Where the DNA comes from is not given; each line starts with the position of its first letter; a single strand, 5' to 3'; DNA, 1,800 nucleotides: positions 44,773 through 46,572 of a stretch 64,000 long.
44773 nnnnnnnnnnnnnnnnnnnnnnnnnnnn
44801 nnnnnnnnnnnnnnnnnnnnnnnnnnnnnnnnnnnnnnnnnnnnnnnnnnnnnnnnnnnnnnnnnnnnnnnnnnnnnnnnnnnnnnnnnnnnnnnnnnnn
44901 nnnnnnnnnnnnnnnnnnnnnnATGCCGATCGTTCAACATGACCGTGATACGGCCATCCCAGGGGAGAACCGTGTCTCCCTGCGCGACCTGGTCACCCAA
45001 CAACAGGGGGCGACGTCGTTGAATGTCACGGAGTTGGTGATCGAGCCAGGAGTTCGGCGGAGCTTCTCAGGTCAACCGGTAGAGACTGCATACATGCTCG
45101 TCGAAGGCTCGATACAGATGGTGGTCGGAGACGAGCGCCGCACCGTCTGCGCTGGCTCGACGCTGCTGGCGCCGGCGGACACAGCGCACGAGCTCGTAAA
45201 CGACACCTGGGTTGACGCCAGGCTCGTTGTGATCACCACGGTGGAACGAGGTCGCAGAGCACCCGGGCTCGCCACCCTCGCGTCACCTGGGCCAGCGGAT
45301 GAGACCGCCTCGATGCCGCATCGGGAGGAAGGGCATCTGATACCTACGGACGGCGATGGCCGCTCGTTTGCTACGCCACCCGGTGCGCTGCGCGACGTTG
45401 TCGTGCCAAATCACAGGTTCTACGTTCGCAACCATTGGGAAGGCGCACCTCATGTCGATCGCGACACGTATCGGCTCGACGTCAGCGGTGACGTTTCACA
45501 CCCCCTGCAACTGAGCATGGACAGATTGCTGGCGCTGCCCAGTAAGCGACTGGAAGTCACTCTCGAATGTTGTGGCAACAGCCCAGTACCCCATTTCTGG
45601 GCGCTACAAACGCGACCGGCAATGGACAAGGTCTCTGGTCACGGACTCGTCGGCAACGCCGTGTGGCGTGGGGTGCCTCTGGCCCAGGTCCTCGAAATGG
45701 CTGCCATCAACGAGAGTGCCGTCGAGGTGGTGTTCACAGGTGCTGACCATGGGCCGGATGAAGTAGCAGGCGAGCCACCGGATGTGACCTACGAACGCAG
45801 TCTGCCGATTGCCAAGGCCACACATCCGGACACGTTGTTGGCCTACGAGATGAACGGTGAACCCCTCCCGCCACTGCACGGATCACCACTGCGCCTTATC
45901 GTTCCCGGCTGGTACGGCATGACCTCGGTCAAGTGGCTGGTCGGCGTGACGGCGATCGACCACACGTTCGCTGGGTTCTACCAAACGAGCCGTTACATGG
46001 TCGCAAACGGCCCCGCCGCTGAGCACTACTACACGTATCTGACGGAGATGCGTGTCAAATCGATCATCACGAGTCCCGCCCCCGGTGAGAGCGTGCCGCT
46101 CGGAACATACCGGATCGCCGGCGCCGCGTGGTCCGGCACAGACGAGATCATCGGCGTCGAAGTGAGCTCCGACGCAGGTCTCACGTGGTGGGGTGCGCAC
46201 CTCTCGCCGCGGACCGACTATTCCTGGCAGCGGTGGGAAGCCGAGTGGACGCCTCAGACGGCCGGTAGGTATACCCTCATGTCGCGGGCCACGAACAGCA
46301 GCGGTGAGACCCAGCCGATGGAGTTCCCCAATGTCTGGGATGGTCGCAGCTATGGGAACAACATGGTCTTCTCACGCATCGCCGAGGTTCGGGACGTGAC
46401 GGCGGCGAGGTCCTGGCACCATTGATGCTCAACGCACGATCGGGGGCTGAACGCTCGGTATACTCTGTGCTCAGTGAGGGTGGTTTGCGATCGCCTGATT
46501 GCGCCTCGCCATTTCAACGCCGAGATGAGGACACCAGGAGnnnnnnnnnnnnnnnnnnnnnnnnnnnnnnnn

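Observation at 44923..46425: Cupin domain fused to a sulfite-oxidase-family molybdoenzyme, sharing an operator with a divergent OYE reductase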

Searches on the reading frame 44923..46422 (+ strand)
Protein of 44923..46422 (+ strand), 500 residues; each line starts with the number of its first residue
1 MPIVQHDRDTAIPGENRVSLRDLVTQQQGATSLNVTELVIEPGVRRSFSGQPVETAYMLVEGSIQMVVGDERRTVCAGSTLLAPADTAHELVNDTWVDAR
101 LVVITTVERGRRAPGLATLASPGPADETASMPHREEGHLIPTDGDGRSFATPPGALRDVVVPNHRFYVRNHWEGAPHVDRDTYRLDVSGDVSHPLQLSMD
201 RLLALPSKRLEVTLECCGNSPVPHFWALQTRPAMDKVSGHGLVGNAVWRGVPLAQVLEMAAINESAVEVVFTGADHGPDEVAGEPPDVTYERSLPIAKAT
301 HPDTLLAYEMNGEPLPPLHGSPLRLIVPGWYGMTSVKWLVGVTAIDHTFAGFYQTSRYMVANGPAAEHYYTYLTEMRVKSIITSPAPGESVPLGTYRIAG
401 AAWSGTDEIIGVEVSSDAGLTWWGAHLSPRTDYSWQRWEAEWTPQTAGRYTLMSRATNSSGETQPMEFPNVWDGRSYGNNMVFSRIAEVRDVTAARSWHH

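Call 3: search_protein_families(library=pfam, proteins=[window:44923-46422:+], max_evalue=0.01)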
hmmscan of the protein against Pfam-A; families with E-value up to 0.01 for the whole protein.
window:44923-46422:+ (500 aa): 3 families
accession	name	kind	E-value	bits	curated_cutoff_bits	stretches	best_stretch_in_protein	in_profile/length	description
PF00174.25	Oxidored_molyb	-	9.8e-50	168.9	24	1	175-353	4-169/169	Oxidoreductase molybdopterin binding domain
PF03404.22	Mo-co_dimer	-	4.5e-12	46.6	22.7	1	373-483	4-131/138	Mo-co oxidoreductase dimerisation domain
PF07883.17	Cupin_2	-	3.9e-06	26.9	27.2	1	40-104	5-69/70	Cupin domain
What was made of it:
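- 44923..46425 (+): Continuous ORF of 500 codons plus TGA, 54.7 kDa: cupin, linker, then SO-family molybdoenzyme. The Pfam parse is in call 3.
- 46039..46371 (+): Mo-co_dimer (dimerisation) domain, residues 373-483. Call 3.
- On Sulfite oxidase (SUOX-fold) molybdoenzyme family: 168.9 bits against a gathering score of 24, residues 175-353 (call 3). 46.6 bits against a gathering score of 22.7, residues 373-483 (call 3).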

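Call 4: search_protein_families(library=ncbifam, proteins=[window:44923-46422:+], max_evalue=0.01)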
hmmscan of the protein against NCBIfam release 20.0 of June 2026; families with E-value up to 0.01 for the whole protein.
window:44923-46422:+ (500 aa): 4 families
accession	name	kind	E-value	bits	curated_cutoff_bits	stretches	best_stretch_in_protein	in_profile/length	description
NF052245.1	SorA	equivalog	2.5e-67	227.3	600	1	158-482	68-389/396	SorA family sulfite dehydrogenase catalytic subunit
TIGR04555.1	sulfite_DH_soxC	equivalog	5.2e-61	206.8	420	1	148-467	75-376/408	sulfite dehydrogenase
NF052247.1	SorT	equivalog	2e-49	168.4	570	1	158-480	62-376/387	SorT family sulfite dehydrogenase catalytic subunit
NF003767.0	PRK05363.1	equivalog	3.2e-15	56.2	207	1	248-351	145-252/320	protein-methionine-sulfoxide reductase catalytic subunit MsrP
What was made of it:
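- On Sulfite-oxidising enzymes proper (SorA, SorT and animal or plant SO): Scores are 227.3, 168.4 and 206.8 bits (call 4).
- On MsrP/YedY sulfoxide reductases: 56.2 bits against a cut-off of 207 (call 4).
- NCBIfam scores are far below the SorA, SorT and SoxC equivalog cut-offs (call 4).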

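Call 5: find_homologous_proteins(query=window:44923-46422:+, max_evalue=0.00001)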
Query window:44923-46422:+ (500 aa): 2946 proteins with E <= 0.00001 among 8000 candidates; the best 120 are listed.
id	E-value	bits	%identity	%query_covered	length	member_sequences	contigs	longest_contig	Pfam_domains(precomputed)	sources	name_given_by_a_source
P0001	0.0e+0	1156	100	100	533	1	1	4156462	PF00174.26,PF07883.18,PF03404.23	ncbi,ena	-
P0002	5.5e-168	578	68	71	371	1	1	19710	PF00174.26,PF03404.23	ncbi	-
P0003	3.9e-167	575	68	71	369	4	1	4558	PF00174.26,PF03404.23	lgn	-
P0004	1.2e-166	574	67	71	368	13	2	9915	PF00174.26,PF03404.23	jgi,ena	jgi:DMSO/TMAO reductase YedYZ molybdopterin-dependent catalytic subunit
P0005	2.5e-166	573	67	71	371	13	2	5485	PF00174.26,PF03404.23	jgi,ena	jgi:DMSO/TMAO reductase YedYZ molybdopterin-dependent catalytic subunit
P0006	5.0e-166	572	67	71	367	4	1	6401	PF00174.26,PF03404.23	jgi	jgi:DMSO/TMAO reductase YedYZ molybdopterin-dependent catalytic subunit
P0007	8.4e-166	571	67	71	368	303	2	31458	PF00174.26,PF03404.23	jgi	jgi:DMSO/TMAO reductase YedYZ molybdopterin-dependent catalytic subunit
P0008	1.4e-165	570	69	71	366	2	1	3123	PF00174.26,PF03404.23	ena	-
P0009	6.1e-163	562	66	71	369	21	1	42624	PF00174.26,PF03404.23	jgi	jgi:DMSO/TMAO reductase YedYZ molybdopterin-dependent catalytic subunit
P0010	6.3e-163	562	66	71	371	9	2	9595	PF00174.26,PF03404.23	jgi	jgi:DMSO/TMAO reductase YedYZ molybdopterin-dependent catalytic subunit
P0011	3.7e-161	556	65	71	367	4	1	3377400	PF00174.26,PF03404.23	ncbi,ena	-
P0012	6.5e-161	555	65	71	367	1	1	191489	PF00174.26,PF03404.23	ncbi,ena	-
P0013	2.1e-160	553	66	71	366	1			PF00174.26,PF03404.23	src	-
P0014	6.4e-160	552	66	71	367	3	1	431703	PF00174.26,PF03404.23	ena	-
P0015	6.8e-160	552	66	70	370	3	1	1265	PF00174.26,PF03404.23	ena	-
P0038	3.4e-155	536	64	71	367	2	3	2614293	PF00174.26,PF03404.23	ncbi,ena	-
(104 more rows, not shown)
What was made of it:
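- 44923..46425 (+): It is identical to public protein P0001, which is annotated from ATG 44824 (call 5).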

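Call 6: search_solved_structures(query=window:44923-46422:+, max_evalue=0.01, show_alignments=3)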
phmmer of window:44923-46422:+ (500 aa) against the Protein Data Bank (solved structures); distinct sequences matched with E-value up to 0.01: 22.
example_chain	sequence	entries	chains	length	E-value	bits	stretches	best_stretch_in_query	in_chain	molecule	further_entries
2blf_A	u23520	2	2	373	4.3e-54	187.6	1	158-483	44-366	Sulfite:cytochrome c oxidoreductase subunit A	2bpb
2c9x_A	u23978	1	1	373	1.3e-53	186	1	158-483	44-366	SULFITE:CYTOCHROME C OXIDOREDUCTASE SUBUNIT A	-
2ca3_A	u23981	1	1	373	2.9e-53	184.8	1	158-483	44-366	SULFITE:CYTOCHROME C OXIDOREDUCTASE SUBUNIT A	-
2ca4_A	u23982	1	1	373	1e-52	183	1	158-483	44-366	SULFITE:CYTOCHROME C OXIDOREDUCTASE SUBUNIT A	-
4pw3_A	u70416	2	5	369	3.8e-37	131.6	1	158-480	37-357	Putative sulfite oxidase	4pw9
5k3x_A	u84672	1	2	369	9.5e-37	130.3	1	158-480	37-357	Putative sulfite oxidase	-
5wa0_A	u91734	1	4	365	1.3e-36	129.9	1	158-480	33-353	Putative sulfite oxidase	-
2a9d_A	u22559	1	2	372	5.9e-36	127.7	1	150-476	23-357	Sulfite Oxidase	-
1sox_A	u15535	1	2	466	9.8e-36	127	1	110-476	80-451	SULFITE OXIDASE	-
2a99_A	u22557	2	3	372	1.3e-35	126.6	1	150-476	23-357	Sulfite Oxidase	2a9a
3hc2_A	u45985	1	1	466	2e-35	126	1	110-476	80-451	sulfite oxidase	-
2a9b_A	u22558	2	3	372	4.6e-35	124.8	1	150-476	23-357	Sulfite Oxidase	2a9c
3r19_A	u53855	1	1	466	1.1e-34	123.6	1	110-473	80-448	Sulfite oxidase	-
3r18_A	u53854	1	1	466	1.3e-34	123.4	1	110-473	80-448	Sulfite oxidase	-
3hbq_A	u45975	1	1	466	2.5e-34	122.4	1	110-476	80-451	Sulphite oxide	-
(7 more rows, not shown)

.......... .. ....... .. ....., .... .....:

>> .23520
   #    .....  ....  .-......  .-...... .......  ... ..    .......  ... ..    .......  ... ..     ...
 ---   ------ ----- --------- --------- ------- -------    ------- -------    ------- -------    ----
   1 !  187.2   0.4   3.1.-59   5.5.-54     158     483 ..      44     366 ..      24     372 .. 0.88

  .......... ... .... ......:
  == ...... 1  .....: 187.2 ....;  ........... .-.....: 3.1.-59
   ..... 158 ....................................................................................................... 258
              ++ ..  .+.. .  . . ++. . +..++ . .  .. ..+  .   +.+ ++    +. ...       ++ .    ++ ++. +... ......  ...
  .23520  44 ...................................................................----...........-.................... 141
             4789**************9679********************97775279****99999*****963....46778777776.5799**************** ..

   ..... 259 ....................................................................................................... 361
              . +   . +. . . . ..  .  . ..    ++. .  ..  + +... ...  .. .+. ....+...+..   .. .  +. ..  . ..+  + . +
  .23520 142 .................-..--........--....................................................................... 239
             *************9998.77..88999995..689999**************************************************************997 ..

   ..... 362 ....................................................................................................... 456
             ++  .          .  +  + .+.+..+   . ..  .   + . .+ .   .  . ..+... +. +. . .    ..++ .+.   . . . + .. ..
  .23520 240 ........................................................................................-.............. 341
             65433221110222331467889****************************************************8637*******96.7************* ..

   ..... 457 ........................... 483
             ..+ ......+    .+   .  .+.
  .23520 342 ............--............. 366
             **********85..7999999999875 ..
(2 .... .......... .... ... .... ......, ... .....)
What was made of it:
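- On Sulfite oxidase (SUOX-fold) molybdoenzyme family: C216 aligns with SorA C104 (call 6).
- On Sulfite-oxidising enzymes proper (SorA, SorT and animal or plant SO): P221 aligns with SorA R109 and is followed by a 4-residue insertion (call 6).
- Closest known: Bacterial sulfite dehydrogenases SorA. Same: SorA is the best PDB match at E = 4e-54 over residues 158-483 (call 6).
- Closest known: Animal sulfite oxidase. Same: The Moco region matches at E = 1e-35 (call 6).
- Checked: C216 (TGT 45568-45570) aligns with SorA C104 (call 6).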

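Call 7: find_encoding_contigs(protein=P0001, flank=10000, max_places=3)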
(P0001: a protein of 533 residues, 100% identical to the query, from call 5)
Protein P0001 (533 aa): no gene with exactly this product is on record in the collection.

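Call 8: list_cluster_members(proteins=[P0001, P0002, P0011, P0038])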
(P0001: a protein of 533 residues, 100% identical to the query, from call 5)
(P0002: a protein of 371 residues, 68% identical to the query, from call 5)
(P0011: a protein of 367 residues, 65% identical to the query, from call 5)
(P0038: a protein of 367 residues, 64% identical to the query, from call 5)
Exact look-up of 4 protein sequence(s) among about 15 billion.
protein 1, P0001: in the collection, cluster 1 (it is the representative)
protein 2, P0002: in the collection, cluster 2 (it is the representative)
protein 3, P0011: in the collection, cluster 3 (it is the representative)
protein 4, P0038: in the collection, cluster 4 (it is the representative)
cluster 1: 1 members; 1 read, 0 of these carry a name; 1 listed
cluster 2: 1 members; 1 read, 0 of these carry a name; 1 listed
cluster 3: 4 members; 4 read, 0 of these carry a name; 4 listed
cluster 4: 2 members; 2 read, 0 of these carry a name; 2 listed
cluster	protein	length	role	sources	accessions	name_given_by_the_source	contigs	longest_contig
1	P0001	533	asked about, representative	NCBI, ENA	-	-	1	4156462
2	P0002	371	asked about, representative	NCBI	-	-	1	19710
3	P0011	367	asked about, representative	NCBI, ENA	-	-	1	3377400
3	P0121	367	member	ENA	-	-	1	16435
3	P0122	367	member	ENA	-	-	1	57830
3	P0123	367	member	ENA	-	-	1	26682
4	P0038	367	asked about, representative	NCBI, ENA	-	-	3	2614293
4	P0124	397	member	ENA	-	-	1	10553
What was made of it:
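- Checked: The longest form starts at ATG 44824 (533 aa) and is identical to a public protein, P0001, seen on one 4.16-Mb contig (calls 5, 8).
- Tried and rejected: The look-up of P0001 found nothing on record (call 7), and the cluster look-up gave no names (call 8).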

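Call 9: find_related_loci(query=window:44923-46422:+, collection=genome_contigs, flank=6000)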
Query window:44923-46422:+ (500 aa) in genome_contigs; peptide patterns used: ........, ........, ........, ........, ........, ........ (x = any residue, [..] = any of these).
600 stretches matched a pattern (row limit reached: there are more); 588 encode a relative of the query (tblastn E <= 1e-3); the best 80 are kept; 80 distinct loci.
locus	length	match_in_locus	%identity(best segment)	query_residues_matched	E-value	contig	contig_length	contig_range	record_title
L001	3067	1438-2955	57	1-491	0e+0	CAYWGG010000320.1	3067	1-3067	MAG TPA_asm: uncultured Dehalococcoidia bacterium isolate binchicken_co21_430 genome assembly, contig: NODE_58878_length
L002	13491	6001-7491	53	1-489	9e-171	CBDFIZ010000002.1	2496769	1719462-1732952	MAG: Dehalococcoidia bacterium isolate bbcfa8fe-e5b4-4dc8-882b-9555aaa6a448 genome assembly, contig: contig_2, whole gen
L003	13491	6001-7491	53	1-489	2e-169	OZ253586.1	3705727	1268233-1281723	MAG: Dehalococcoidia bacterium isolate d3159264-bc79-429f-a3e1-480caf473a69 genome assembly, chromosome: 1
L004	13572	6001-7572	52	1-490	3e-161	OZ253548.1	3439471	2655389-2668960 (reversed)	MAG: Dehalococcoidia bacterium isolate 601e0476-adb4-49b6-be5a-42d8628e722d genome assembly, chromosome: 1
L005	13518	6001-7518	50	1-490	3e-159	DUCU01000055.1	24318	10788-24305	MAG TPA_asm: Dehalococcoidia bacterium isolate UWMA-0337 NODE_2802_length_24318_cov_0.230274, whole genome shotgun seque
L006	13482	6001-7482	50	1-483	6e-159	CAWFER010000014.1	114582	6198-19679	MAG: uncultured Alphaproteobacteria bacterium isolate MFD05512.bin.2.115 genome assembly, contig: contig_31927, whole ge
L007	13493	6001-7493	61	1-489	4e-153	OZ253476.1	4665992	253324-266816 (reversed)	MAG: Dehalococcoidia bacterium isolate f6f1a14d-75c1-44c4-996a-bd844335e16e genome assembly, chromosome: 1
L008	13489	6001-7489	64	1-489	9e-153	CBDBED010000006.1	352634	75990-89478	MAG: Dehalococcoidia bacterium isolate 5625331d-cfd1-4067-b2ed-0d0e62f3ee82 genome assembly, contig: contig_6, whole gen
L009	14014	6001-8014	60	1-490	8e-151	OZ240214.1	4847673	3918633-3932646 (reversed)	MAG: Dehalococcoidia bacterium isolate 15407ad4-12be-4b8a-b00d-040aaa6d19d6 genome assembly, chromosome: 1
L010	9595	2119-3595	62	1-490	2e-149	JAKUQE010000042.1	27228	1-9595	MAG: Dehalococcoidia bacterium isolate ALOHA_A2.5_21 A2.5-Dehalococcoidia-20_42, whole genome shotgun sequence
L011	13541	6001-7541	60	1-483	6e-150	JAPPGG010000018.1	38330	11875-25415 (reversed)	MAG: Chloroflexota bacterium isolate RHO1_bin_4 NODE_2058_length_38330_cov_34.473651, whole genome shotgun sequence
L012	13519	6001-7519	61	1-490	9e-146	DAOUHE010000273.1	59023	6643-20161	MAG TPA_asm: Dehalococcoidia bacterium isolate S1_19 k129_1811965, whole genome shotgun sequence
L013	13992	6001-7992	58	1-489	4e-144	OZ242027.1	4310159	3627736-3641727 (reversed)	MAG: Dehalococcoidia bacterium isolate b612d4f0-7387-46ac-83c2-9cb111bb644c genome assembly, chromosome: 1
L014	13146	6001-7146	57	110-489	4e-144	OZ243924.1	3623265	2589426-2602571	MAG: Dehalococcoidia bacterium isolate 8ae34c4e-956f-4af6-a887-bf289f41e209 genome assembly, chromosome: 1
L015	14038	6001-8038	58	1-489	5e-144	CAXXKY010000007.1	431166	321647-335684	MAG: Dehalococcoidia bacterium isolate 886e3671-e943-42bd-87f0-332393e915f0 genome assembly, contig: contig_7, whole gen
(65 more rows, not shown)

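Call 23: find_encoding_contigs(protein=P0002, flank=6000, max_places=2)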
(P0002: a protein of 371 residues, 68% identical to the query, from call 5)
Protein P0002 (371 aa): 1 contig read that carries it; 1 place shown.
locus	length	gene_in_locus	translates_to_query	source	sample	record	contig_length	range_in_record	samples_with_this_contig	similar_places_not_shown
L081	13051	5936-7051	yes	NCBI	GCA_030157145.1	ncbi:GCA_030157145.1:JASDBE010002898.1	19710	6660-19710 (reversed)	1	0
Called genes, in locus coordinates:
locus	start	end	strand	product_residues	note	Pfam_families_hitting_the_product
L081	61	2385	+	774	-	-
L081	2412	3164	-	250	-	PF02085:Cytochrom_CIII (faint), PF14522:Cytochrome_C7 (faint), PF22113:Mtrc-MtrF_II-IV_dom (faint), PF09699:Paired_CXXCH_1 (faint), PF14537:Cytochrom_c3_2 (weak)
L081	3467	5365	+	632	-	PF02574:S-methyl_trans, PF02219:MTHFR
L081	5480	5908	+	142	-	PF07883:Cupin_2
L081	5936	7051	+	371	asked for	PF00174:Oxidored_molyb, PF03404:Mo-co_dimer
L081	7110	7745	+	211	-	PF06055:ExoD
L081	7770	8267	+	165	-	PF20730:YetF_N (weak), PF04239:DUF421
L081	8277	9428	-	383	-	PF25819:Nal1_C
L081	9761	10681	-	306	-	PF04794:YdjC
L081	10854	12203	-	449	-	PF06537:DHOR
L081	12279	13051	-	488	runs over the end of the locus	-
